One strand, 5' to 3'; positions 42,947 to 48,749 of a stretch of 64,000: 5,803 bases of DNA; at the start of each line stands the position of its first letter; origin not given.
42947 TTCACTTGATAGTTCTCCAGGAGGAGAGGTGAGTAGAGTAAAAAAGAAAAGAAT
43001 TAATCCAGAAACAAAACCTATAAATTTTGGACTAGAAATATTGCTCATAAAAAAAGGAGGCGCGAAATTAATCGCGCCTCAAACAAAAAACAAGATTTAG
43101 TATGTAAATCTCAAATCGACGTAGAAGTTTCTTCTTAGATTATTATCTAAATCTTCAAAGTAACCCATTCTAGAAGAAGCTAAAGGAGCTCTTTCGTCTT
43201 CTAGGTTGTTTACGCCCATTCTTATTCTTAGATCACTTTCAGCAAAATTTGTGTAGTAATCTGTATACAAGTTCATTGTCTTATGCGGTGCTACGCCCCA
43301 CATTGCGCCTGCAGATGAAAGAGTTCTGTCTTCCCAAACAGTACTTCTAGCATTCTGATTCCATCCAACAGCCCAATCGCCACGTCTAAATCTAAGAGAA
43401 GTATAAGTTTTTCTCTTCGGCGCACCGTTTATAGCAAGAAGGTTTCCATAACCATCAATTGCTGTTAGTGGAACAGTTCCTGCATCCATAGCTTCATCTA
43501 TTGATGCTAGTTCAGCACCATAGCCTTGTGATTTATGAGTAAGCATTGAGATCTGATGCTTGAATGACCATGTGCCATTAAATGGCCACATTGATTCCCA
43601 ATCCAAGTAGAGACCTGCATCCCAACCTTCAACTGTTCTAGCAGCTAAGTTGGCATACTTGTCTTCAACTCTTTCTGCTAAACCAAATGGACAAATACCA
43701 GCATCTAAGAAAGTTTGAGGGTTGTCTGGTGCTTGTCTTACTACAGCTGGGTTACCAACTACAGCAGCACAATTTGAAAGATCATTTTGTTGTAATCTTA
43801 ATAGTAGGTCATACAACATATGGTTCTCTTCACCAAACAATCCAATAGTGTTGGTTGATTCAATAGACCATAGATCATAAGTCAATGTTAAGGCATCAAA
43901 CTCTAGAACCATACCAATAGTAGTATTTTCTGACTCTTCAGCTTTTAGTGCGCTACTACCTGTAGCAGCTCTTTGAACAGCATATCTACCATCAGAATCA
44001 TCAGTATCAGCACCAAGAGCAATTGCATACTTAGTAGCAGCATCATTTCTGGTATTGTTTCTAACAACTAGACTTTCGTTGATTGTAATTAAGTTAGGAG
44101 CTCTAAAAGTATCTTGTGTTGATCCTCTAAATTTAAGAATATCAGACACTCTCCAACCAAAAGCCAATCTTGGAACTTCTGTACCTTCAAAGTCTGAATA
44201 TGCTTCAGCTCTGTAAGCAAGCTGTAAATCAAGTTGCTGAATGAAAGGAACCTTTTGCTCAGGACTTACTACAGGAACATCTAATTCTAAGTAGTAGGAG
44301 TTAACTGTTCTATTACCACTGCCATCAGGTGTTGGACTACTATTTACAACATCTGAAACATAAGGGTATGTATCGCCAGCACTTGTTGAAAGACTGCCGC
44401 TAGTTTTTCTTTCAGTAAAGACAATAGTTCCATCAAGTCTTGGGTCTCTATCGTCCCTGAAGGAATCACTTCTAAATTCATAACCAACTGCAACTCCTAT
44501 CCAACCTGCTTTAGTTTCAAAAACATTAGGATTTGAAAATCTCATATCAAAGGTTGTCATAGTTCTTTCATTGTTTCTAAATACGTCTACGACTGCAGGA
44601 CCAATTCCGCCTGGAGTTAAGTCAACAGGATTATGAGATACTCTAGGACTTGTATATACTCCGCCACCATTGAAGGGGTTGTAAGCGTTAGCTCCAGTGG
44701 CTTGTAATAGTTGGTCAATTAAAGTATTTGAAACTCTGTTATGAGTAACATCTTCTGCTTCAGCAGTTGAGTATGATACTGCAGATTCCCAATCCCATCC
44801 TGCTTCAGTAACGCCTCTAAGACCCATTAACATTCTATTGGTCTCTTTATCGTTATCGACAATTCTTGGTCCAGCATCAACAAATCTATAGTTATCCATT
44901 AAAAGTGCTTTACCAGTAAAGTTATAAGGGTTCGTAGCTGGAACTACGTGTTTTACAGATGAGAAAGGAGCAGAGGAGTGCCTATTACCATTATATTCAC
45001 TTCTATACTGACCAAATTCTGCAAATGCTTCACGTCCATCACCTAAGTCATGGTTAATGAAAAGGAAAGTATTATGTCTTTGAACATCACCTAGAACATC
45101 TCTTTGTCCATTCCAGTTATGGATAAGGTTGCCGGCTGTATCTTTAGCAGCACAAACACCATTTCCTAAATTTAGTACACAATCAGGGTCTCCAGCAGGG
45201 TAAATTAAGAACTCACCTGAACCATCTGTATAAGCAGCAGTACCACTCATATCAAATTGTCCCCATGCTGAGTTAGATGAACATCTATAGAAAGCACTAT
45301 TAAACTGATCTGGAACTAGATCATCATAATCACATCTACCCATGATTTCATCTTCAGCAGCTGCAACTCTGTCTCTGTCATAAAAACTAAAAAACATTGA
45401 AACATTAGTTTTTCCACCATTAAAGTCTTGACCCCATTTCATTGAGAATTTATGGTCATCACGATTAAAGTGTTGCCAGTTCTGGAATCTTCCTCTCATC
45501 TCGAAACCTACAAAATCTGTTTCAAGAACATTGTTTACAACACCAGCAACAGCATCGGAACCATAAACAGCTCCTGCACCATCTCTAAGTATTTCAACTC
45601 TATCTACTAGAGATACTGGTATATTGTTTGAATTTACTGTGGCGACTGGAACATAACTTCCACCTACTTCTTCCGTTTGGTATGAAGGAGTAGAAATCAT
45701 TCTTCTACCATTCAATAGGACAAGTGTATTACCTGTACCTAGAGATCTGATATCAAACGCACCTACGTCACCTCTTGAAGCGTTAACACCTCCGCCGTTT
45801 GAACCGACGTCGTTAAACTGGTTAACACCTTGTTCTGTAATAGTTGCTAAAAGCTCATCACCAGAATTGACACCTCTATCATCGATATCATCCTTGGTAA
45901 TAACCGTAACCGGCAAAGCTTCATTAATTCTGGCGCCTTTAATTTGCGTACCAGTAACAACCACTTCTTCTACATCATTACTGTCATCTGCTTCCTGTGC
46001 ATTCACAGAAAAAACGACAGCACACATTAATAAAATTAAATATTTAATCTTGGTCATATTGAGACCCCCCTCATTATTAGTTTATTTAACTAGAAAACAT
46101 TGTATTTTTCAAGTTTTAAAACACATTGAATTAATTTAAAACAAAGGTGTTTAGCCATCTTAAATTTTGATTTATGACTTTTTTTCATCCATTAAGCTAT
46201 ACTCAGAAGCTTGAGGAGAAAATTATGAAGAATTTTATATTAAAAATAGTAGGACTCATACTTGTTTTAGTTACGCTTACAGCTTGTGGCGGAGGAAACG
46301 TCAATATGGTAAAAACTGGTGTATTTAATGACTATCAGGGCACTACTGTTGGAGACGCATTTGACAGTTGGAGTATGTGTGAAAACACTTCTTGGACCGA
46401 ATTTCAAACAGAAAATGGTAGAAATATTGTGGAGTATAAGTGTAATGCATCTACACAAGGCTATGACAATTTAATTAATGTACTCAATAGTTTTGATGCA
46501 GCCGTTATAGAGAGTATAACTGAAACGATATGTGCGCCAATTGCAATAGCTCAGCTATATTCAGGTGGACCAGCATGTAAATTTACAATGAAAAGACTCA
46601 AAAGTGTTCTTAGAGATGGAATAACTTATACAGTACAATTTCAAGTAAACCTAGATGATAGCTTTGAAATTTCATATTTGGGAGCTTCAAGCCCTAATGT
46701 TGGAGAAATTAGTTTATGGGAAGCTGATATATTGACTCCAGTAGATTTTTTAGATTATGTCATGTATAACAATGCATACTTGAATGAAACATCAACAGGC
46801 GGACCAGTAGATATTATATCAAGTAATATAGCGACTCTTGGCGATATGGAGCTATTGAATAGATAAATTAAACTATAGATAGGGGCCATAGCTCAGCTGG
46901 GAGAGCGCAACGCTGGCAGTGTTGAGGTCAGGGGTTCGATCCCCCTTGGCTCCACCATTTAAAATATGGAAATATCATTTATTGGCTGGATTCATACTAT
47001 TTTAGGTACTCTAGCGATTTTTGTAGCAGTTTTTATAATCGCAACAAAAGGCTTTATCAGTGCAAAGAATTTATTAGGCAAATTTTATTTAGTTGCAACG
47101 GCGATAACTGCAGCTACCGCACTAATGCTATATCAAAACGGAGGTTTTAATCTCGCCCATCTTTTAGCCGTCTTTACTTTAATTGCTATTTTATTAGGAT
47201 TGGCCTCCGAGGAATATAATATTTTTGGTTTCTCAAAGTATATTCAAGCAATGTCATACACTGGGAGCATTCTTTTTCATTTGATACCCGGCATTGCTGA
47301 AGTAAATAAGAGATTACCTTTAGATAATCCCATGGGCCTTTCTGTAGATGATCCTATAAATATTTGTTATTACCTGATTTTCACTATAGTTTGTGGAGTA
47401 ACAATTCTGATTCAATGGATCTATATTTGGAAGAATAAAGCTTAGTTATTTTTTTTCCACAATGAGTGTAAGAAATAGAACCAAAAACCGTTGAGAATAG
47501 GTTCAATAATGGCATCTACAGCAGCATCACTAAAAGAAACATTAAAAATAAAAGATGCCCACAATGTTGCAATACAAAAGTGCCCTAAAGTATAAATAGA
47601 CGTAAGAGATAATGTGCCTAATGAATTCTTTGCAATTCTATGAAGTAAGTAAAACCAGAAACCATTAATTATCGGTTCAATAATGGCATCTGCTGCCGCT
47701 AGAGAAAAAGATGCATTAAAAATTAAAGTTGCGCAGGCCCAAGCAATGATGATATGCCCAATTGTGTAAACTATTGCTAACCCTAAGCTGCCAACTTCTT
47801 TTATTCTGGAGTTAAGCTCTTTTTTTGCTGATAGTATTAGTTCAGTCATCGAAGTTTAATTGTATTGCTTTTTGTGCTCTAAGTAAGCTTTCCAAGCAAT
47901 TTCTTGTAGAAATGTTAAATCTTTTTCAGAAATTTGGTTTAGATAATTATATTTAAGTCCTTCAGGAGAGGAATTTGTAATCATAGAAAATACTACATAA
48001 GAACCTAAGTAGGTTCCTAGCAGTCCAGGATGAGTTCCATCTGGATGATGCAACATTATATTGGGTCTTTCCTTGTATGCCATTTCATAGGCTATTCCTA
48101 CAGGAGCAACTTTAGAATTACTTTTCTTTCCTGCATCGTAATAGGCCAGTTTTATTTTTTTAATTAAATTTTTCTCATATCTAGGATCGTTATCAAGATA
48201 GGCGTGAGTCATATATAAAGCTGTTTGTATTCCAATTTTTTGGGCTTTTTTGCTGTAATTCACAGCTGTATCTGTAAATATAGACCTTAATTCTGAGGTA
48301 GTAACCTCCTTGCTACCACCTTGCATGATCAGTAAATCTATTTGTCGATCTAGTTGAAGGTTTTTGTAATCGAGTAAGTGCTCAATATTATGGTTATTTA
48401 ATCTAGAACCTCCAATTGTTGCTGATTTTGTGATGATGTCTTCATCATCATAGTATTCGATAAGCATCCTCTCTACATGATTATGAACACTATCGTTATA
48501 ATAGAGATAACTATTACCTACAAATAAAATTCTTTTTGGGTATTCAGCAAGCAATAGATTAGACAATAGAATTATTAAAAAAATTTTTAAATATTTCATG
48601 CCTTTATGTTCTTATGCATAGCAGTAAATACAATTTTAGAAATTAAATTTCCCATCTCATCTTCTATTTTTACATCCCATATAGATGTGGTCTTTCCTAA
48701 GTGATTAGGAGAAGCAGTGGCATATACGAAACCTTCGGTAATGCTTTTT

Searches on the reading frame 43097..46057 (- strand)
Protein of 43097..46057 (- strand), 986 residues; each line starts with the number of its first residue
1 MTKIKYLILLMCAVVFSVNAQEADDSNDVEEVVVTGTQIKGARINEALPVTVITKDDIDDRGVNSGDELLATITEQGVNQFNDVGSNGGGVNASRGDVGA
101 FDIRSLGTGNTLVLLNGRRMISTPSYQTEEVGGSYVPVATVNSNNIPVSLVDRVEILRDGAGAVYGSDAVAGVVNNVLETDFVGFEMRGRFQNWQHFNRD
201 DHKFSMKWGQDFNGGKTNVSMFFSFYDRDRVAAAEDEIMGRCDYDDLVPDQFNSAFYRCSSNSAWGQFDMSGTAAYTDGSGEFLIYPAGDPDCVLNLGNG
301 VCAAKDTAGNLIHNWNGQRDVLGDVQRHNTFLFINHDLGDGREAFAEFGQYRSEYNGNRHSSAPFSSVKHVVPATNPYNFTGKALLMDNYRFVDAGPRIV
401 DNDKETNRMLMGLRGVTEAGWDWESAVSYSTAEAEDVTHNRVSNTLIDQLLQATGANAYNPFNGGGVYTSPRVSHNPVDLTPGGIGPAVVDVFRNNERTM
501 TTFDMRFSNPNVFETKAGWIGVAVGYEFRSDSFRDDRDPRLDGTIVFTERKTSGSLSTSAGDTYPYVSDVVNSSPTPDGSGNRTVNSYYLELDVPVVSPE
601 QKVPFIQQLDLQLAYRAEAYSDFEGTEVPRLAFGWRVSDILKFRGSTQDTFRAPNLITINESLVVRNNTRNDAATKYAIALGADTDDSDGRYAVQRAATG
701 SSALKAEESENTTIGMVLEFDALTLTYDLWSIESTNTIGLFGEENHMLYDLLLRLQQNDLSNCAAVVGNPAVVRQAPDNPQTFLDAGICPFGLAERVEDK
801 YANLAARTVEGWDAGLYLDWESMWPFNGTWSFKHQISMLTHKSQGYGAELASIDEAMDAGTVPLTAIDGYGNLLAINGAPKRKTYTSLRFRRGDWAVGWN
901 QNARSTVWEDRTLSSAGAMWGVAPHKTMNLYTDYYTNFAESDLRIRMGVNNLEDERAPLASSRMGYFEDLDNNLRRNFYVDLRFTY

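Call 93: search_protein_families(library=pfam, proteins=[window:43097-46057:-], max_evalue=0.00001)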
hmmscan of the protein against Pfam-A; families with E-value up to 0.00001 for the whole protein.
window:43097-46057:- (986 aa): 2 families
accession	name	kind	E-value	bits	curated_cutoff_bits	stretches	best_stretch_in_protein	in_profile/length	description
PF07715.20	Plug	-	3.5e-15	56.9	23.9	1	48-173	7-107/107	TonB-dependent Receptor Plug Domain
PF00593.30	TonB_dep_Rec_b-barrel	-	9.4e-15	55.8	27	1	455-952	17-436/436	TonB dependent receptor-like, beta-barrel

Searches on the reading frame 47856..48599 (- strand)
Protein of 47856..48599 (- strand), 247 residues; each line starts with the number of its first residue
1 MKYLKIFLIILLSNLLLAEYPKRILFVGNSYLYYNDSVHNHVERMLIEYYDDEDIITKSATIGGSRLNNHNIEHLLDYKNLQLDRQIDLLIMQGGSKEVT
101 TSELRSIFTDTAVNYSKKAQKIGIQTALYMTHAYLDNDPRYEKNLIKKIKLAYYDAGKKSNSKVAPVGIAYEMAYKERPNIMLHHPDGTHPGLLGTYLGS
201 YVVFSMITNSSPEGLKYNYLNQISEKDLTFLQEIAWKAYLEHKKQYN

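Call 72: search_protein_families(library=pfam, proteins=[window:47856-48599:-], max_evalue=0.0001)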
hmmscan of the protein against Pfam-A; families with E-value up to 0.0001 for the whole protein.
window:47856-48599:- (247 aa): 1 family
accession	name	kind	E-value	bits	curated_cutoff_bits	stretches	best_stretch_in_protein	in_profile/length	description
PF16227.11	DUF4886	-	8.2e-06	25.4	26.7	0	101-237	102-241/242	Domain of unknown function (DUF4886)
